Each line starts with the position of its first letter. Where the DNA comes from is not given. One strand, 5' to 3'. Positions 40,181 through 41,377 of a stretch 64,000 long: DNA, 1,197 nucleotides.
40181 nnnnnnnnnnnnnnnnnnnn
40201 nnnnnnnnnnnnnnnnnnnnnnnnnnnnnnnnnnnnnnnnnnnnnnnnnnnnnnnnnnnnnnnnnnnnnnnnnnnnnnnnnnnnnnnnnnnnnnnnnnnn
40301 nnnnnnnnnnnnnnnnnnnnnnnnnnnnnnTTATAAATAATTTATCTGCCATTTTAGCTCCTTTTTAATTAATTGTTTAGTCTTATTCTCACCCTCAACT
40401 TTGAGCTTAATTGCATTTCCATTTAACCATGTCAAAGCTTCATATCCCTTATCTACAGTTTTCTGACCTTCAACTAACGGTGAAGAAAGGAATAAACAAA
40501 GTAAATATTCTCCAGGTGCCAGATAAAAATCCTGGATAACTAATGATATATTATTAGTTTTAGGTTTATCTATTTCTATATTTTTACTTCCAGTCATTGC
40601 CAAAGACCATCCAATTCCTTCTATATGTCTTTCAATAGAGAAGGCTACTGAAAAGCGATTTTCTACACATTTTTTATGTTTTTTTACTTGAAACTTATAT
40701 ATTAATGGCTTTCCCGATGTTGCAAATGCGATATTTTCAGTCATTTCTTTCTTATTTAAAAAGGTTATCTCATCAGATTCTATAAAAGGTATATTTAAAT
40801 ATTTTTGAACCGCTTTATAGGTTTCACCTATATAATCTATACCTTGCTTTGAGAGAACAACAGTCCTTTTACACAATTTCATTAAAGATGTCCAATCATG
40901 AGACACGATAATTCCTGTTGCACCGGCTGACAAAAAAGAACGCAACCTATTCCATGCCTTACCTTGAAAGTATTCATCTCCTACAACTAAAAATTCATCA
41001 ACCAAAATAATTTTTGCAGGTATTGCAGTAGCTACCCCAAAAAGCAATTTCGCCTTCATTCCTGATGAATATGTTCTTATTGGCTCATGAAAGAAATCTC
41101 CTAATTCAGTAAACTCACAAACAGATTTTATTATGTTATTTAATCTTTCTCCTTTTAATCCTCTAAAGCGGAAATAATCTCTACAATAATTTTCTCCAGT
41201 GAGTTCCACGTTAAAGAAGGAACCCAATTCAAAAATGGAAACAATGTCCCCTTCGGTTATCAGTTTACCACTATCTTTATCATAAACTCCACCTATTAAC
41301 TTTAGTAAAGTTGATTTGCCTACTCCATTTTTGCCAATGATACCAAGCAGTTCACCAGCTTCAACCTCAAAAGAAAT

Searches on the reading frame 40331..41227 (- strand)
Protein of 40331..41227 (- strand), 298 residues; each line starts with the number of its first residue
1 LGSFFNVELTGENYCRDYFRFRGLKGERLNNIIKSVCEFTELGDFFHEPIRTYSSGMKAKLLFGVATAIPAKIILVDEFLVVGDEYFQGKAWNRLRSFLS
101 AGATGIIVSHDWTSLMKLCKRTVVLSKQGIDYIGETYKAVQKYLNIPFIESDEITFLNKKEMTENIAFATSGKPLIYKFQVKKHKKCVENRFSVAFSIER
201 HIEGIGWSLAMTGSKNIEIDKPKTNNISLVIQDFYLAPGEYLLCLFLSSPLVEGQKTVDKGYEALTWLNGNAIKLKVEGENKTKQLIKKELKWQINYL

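Call 10: search_protein_families(library=pfam, proteins=[window:40331-41227:-], max_evalue=0.00001)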
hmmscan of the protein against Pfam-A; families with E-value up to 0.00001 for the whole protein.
window:40331-41227:- (298 aa): 0 families

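Call 35: search_protein_families(library=pfam, proteins=[window:40331-41227:-], max_evalue=0.1)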
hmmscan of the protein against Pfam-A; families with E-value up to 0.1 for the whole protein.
window:40331-41227:- (298 aa): 3 families
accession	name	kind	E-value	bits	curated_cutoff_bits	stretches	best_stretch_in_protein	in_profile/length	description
PF14524.12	Wzt_C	-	0.00015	22.2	30.4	1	156-277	17-129/143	Wzt C-terminal domain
PF17354.8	DUF5382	-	0.02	15.8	25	1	114-188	43-117/127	Family of unknown function (DUF5382) central domain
PF00005.33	ABC_tran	-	0.095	13.7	25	0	33-78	85-134/137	ABC transporter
